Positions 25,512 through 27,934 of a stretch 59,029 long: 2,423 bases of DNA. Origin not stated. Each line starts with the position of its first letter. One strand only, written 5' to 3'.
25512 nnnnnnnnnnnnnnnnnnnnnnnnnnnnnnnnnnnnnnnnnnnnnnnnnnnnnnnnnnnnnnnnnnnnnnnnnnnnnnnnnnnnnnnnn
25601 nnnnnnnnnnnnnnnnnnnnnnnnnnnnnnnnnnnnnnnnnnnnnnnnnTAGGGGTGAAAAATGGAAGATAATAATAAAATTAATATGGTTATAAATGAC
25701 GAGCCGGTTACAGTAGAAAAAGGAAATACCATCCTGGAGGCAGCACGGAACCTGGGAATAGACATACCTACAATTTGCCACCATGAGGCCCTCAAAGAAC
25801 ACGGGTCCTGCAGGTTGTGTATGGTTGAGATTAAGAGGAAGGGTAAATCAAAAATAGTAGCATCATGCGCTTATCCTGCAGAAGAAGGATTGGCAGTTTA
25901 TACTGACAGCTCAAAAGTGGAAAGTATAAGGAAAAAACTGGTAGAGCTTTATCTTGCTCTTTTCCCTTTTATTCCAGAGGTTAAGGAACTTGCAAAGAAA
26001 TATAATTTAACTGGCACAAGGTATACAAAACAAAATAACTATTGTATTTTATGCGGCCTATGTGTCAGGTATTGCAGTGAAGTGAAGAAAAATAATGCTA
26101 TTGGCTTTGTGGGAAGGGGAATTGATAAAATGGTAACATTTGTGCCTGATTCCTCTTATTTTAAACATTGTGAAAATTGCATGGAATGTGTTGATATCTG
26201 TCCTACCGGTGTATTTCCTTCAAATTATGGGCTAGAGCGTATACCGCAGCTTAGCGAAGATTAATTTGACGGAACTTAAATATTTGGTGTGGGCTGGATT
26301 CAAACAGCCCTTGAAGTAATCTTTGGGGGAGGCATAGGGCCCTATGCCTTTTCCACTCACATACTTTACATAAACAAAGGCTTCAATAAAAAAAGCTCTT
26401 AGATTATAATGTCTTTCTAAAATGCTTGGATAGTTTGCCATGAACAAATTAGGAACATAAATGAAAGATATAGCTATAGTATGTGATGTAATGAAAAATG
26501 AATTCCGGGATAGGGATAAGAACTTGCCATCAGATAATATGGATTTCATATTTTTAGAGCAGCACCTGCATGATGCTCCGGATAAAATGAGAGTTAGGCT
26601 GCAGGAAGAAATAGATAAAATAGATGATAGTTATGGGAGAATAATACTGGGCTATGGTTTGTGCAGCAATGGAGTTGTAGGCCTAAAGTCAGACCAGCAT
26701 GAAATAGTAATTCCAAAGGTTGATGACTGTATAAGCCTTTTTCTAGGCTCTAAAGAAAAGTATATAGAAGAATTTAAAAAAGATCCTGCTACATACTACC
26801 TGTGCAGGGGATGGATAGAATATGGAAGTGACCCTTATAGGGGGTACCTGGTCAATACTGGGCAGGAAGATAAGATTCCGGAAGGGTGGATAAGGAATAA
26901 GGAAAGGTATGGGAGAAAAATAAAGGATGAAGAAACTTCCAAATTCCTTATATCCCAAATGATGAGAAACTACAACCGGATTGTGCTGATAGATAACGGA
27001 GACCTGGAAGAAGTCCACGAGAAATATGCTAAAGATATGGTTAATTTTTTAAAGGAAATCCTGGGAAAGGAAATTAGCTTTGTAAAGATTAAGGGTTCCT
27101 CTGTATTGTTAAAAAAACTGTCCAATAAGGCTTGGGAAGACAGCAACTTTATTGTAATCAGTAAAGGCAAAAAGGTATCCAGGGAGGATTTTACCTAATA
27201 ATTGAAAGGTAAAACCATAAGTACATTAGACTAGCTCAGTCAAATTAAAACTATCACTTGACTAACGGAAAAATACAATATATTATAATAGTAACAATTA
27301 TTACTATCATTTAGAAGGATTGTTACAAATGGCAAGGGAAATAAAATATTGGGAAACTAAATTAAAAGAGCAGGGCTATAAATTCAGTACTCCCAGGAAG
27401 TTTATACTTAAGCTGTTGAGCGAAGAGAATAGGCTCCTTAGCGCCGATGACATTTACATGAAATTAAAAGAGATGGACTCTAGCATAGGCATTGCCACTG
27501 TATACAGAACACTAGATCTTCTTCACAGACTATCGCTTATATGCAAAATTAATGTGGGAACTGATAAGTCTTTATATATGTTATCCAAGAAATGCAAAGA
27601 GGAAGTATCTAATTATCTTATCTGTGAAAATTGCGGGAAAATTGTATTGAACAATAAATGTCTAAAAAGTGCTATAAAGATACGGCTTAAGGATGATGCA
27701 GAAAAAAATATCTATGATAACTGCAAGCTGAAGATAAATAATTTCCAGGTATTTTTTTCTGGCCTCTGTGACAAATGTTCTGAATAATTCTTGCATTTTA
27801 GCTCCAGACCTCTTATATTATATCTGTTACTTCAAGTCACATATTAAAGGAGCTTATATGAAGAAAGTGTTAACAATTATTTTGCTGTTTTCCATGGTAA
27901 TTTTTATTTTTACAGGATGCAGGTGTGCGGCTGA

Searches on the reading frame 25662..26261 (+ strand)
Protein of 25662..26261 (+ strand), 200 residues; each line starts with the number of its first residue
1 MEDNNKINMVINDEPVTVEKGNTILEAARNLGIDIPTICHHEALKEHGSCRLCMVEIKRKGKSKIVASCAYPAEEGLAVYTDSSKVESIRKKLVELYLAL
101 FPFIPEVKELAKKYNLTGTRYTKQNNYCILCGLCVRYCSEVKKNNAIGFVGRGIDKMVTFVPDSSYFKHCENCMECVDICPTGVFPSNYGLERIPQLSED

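Call 3: search_protein_families(library=pfam, proteins=[window:25662-26261:+], max_evalue=0.1)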
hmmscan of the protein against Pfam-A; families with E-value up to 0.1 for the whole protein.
window:25662-26261:+ (200 aa): 17 families
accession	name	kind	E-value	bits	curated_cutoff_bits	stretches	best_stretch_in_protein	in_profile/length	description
PF13510.11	Fer2_4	-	9.8e-18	64.4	22.8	1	5-83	2-81/82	2Fe-2S iron-sulfur cluster binding domain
PF00111.32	Fer2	-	1e-08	35.5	21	1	11-59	3-49/77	2Fe-2S iron-sulfur cluster binding domain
PF22117.2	Fer4_Nqo3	-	1.2e-08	35.5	27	1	123-185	6-66/67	NADH-quinone oxidoreductase subunit 3, ferredoxin-like domain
PF12838.12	Fer4_7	-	1.1e-07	32.6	27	1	128-184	2-52/52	4Fe-4S dicluster domain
PF13183.11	Fer4_8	-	2.2e-06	28.5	27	1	126-184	3-68/68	4Fe-4S dicluster domain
PF00037.32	Fer4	-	1e-05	25.5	21.1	2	169-184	7-22/24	4Fe-4S binding domain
PF13187.11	Fer4_9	-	7.5e-05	23.1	27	1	127-183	1-50/52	4Fe-4S dicluster domain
PF13484.11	Fer4_16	-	0.00011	23.3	30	1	169-188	1-20/66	4Fe-4S double cluster binding domain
PF12837.12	Fer4_6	-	0.00053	20.3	25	2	170-185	9-24/24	4Fe-4S binding domain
PF12800.12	Fer4_4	-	0.00086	19.9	24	1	169-183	3-17/17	4Fe-4S binding domain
PF13746.11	Fer4_18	-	0.0016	19.1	27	0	168-184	59-75/114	4Fe-4S dicluster domain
PF14697.11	Fer4_21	-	0.0025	18.4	35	1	125-182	5-53/59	4Fe-4S dicluster domain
PF13459.11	Fer4_15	-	0.0031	18.6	22.4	0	127-146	7-26/66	4Fe-4S single cluster domain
PF12797.12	Fer4_2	-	0.0066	16.8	24.5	0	127-139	9-21/22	4Fe-4S binding domain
PF13237.11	Fer4_10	-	0.023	15.1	25.5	1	123-181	4-53/53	4Fe-4S dicluster domain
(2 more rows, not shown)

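Call 4: search_protein_families(library=ncbifam, proteins=[window:25662-26261:+], max_evalue=0.1)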
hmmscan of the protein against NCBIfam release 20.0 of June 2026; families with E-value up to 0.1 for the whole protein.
window:25662-26261:+ (200 aa): 39 families (the best 25 are shown)
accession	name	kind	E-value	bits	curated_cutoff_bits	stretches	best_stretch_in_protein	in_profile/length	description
NF040763.1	FeFe_hydrog_A6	exception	3.1e-39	134.8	765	2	7-99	1-91/571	NADH-dependent [FeFe] hydrogenase, group A6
NF005745.0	PRK07569.1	equivalog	1.4e-35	122.8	333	2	8-99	5-94/238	bidirectional hydrogenase complex protein HoxU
TIGR01973.1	NuoG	equivalog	3.7e-35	121.8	470.05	2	10-99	2-89/606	NADH-quinone oxidoreductase subunit NuoG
NF009454.0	PRK12814.1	equivalog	1.7e-25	89.5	916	1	5-96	2-91/657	putative NADPH-dependent glutamate synthase small subunit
NF040762.1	Hydr_FeFe_Clost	exception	1.6e-21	76.6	900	2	8-96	2-89/572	ferredoxin hydrogenase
NF006305.0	PRK08493.1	equivalog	2.9e-21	75.3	591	1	6-98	1-89/819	NADH-quinone oxidoreductase subunit G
NF005895.0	PRK07860.1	equivalog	1.3e-20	73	802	2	4-98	15-109/811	NADH-quinone oxidoreductase subunit G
TIGR02512.1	FeFe_hydrog_A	subfamily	1.4e-07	30.8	405.95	1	125-188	6-70/375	[FeFe] hydrogenase, group A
TIGR00276.1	TIGR00276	equivalog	1.2e-05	24.5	200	1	158-192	169-203/337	tRNA epoxyqueuosine(34) reductase QueG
NF040612.1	F420_dehyd_FpoI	exception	0.00034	20.4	180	1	124-187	40-101/135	F420H2 dehydrogenase subunit FpoI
NF045874.1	Vhu_polyferre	exception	0.00044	19.1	600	1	165-187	27-49/381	F420-non-reducing hydrogenase associated-polyferredoxin VhuB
NF043039.1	HgcAB_like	equivalog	0.00075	19.2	285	1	168-187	300-319/350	HgcAB-like fusion protein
NF007013.0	PRK09477.1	equivalog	0.00077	18.6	234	1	167-182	223-238/286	quinol dehydrogenase ferredoxin subunit NapH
NF004543.0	PRK05888.2-5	equivalog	0.0015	18.1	243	1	107-185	43-115/217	NADH-quinone oxidoreductase subunit NuoI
TIGR00402.1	napF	equivalog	0.002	18.1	102.2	1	163-185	30-52/149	ferredoxin-type protein NapF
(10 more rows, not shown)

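Call 60: search_solved_structures(query=window:25662-26261:+, max_evalue=1e-10)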
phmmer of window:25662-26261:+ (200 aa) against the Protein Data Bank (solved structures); distinct sequences matched with E-value up to 1e-10: 49.
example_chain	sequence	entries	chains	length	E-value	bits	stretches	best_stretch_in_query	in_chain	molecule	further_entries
9mqx_A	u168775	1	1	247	2e-32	116.1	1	6-185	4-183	NADH:ubiquinone oxidoreductase chain G-like protein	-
8oh5_C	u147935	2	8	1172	3.3e-28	102.4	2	5-96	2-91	Formate dehydrogenase-O, major subunit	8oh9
8a6t_A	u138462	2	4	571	3.8e-28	102.2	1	5-99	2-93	Electron bifurcating hydrogenase subunit HydA1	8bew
7q4v_A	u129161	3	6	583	1.3e-26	97.2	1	6-99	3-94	Iron hydrogenase HydA1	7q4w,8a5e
5o31_G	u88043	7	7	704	2.1e-24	89.9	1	4-103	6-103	NADH-ubiquinone oxidoreductase 75 kDa subunit, mitochondrial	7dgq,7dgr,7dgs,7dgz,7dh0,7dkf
5lnk_3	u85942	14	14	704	2.1e-24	89.9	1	4-103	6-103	Mitochondrial complex I, 75 kDa subunit | NADH:ubiquinone oxidoreductase core subunit S1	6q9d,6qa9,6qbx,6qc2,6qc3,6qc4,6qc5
7qsd_G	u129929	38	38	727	2.3e-24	89.8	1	4-103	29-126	NADH-ubiquinone oxidoreductase 75 kDa subunit, mitochondrial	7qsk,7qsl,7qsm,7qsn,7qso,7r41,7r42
6zk9_3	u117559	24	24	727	2.3e-24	89.8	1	4-103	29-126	NADH:ubiquinone oxidoreductase core subunit S1 | NADH-ubiquinone oxidoreductase 75 kDa subunit, mitochondrial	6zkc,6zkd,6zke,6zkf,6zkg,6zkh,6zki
7zd6_3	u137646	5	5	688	2.9e-24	89.5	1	5-103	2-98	NADH-ubiquinone oxidoreductase 75 kDa subunit, mitochondrial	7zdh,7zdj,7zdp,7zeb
9w2u_G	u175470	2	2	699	3e-24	89.4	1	5-103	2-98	NADH-ubiquinone oxidoreductase 75 kDa subunit, mitochondrial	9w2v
9f5x_C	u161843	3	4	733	3.1e-24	89.4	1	6-102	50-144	NADH:ubiquinone oxidoreductase 78 kDa subunit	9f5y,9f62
7arc_G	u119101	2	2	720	3.5e-24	89.2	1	5-102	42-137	75 kDa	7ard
7ak5_G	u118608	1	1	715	3.9e-24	89.1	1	4-103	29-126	NADH-ubiquinone oxidoreductase 75 kDa subunit, mitochondrial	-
8uca_S1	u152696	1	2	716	3.9e-24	89.1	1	4-103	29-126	NADH-ubiquinone oxidoreductase 75 kDa subunit, mitochondrial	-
6g2j_G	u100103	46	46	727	4e-24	89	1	4-103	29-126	NADH-ubiquinone oxidoreductase 75 kDa subunit, mitochondrial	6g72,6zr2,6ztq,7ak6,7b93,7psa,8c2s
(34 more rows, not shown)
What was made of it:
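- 25662..26264 (+): Small BfuA/HoxU-like FeS subunit (200 aa; [2Fe-2S] plus 4Fe-4S domains, no catalytic module). Best PDB match is 9mqx_A, the small NuoG-like subunit of the bifurcating W-aldehyde oxidoreductase (call 60).
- On Bfu-type electron-bifurcating flavoenzymes (HydABC/NfnABC/StnABC/BfuABC): Its best match is the small BfuA of the W-aldehyde oxidoreductase, 9mqx_A (call 60).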

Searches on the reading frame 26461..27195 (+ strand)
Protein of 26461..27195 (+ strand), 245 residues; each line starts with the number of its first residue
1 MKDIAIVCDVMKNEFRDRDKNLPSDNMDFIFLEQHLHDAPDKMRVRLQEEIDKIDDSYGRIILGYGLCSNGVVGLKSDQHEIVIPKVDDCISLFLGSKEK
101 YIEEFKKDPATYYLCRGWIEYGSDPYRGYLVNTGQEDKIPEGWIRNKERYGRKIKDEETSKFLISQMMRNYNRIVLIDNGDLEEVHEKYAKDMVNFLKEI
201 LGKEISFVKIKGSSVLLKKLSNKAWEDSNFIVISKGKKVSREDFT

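Call 3: search_protein_families(library=pfam, proteins=[window:26461-27195:+], max_evalue=0.1)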
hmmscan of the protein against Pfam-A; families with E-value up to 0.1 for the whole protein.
window:26461-27195:+ (245 aa): 2 families
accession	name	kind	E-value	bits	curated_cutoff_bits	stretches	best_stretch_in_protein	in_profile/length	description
PF07796.16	DUF1638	-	6e-38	130.7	27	1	31-197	1-143/161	Protein of unknown function (DUF1638)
PF09467.15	Yopt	-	0.066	13.7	25.5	0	173-227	12-63/71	Hypothetical protein Yopt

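Call 4: search_protein_families(library=ncbifam, proteins=[window:26461-27195:+], max_evalue=0.1)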
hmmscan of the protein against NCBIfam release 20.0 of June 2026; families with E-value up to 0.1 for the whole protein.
window:26461-27195:+ (245 aa): 0 families

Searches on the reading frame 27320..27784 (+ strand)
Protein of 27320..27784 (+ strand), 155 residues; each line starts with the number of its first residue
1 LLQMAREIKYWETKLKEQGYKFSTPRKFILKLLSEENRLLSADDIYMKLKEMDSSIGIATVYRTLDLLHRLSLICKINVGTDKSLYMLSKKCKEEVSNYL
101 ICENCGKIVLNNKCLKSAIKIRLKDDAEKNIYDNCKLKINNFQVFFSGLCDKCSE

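Call 3: search_protein_families(library=pfam, proteins=[window:27320-27784:+], max_evalue=0.1)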
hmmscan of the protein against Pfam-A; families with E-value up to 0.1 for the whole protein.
window:27320-27784:+ (155 aa): 3 families
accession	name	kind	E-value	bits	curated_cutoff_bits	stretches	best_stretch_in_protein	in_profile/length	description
PF01475.25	FUR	-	7.1e-22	78.2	23.1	1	17-109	1-91/121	Ferric uptake regulator family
PF08461.16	HTH_12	-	0.0027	18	21.4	1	29-78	3-52/66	Ribonuclease R winged-helix domain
PF07106.19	TBPIP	-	0.0036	17.6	22.8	1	27-75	4-49/62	TBPIP/Hop2 winged helix domain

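Call 4: search_protein_families(library=ncbifam, proteins=[window:27320-27784:+], max_evalue=0.1)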
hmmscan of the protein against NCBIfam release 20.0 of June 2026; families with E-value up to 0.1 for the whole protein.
window:27320-27784:+ (155 aa): 9 families
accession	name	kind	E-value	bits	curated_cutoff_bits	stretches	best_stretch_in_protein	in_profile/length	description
NF051892.1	TransRegFurBacil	equivalog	2.1e-27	96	220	1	4-154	1-144/149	ferric iron uptake transcriptional regulator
NF006999.0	PRK09462.1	equivalog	1.2e-17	63.9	146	1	12-152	5-135/148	ferric iron uptake transcriptional regulator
NF052545.1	TransRegPerRClab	equivalog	2.9e-16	59.7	180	1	13-154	6-135/138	transcriptional regulator PerR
NF051891.1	TransRegFurHelico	equivalog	7.9e-12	45.3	200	1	13-154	16-146/148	ferric iron uptake transcriptional regulator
NF047406.1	TransRegPerRTherm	equivalog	6.5e-09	36.1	200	1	25-154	9-126/130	manganese-dependent transcriptional regulator PerR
NF008646.0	PRK11639.1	equivalog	1.6e-08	34.5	167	1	20-155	22-148/171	zinc uptake transcriptional repressor Zur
NF045677.1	FeRespRegIrr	equivalog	1.6e-05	25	170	1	15-86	4-76/127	Fur family transcriptional regulator Irr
NF045678.1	TransRegIrrA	equivalog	2.2e-05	24.3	150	1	8-86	6-85/138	iron response transcriptional regulator IrrA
NF041861.1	YtfR_transport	equivalog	0.083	11.3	850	1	40-92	60-112/492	galactofuranose ABC transporter, ATP-binding protein YtfR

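Call 64: search_solved_structures(query=window:27329-27784:+, max_evalue=0.00001, show_alignments=3)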
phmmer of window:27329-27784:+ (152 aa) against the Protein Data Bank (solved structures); distinct sequences matched with E-value up to 0.00001: 15.
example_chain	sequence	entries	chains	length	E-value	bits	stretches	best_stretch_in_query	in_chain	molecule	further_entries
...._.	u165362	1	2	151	3.9e-19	72.2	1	8-152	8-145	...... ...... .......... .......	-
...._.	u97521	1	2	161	3.3e-14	56.2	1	10-107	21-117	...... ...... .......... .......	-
4ets_A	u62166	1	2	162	3.3e-14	56.2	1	10-107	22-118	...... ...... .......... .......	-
8j6w_A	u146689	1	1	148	8.8e-14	54.8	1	10-123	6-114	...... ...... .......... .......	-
5nbc_A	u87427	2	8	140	1.9e-12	50.5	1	11-105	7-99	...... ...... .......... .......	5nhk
2w57_A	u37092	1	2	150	5.6e-11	45.8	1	11-126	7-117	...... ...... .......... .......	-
3eyy_A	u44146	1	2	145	1e-10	44.9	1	8-122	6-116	Putative iron uptake regulatory protein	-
2fu4_A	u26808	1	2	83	7.9e-10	42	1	10-85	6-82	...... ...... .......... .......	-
6h1c_A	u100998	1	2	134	1.9e-09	40.8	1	10-106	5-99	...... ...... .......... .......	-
1mzb_A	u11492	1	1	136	2.9e-09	40.2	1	10-106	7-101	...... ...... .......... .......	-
5l0p_A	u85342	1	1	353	1.2e-08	38.2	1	10-85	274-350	Transcription factor ETV6, Transcription factor ETV6, Transcription factor ETV6, Ferric up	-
2fe3_A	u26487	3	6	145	1.9e-08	37.5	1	2-107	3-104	Peroxide operon regulator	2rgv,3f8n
6dk4_A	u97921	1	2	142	3.7e-08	36.6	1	12-129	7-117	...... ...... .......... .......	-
2o03_A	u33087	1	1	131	5.4e-08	36.1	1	17-106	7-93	probable Zinc uptake regulation protein FurB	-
2xig_A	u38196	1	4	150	4.8e-07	33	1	11-106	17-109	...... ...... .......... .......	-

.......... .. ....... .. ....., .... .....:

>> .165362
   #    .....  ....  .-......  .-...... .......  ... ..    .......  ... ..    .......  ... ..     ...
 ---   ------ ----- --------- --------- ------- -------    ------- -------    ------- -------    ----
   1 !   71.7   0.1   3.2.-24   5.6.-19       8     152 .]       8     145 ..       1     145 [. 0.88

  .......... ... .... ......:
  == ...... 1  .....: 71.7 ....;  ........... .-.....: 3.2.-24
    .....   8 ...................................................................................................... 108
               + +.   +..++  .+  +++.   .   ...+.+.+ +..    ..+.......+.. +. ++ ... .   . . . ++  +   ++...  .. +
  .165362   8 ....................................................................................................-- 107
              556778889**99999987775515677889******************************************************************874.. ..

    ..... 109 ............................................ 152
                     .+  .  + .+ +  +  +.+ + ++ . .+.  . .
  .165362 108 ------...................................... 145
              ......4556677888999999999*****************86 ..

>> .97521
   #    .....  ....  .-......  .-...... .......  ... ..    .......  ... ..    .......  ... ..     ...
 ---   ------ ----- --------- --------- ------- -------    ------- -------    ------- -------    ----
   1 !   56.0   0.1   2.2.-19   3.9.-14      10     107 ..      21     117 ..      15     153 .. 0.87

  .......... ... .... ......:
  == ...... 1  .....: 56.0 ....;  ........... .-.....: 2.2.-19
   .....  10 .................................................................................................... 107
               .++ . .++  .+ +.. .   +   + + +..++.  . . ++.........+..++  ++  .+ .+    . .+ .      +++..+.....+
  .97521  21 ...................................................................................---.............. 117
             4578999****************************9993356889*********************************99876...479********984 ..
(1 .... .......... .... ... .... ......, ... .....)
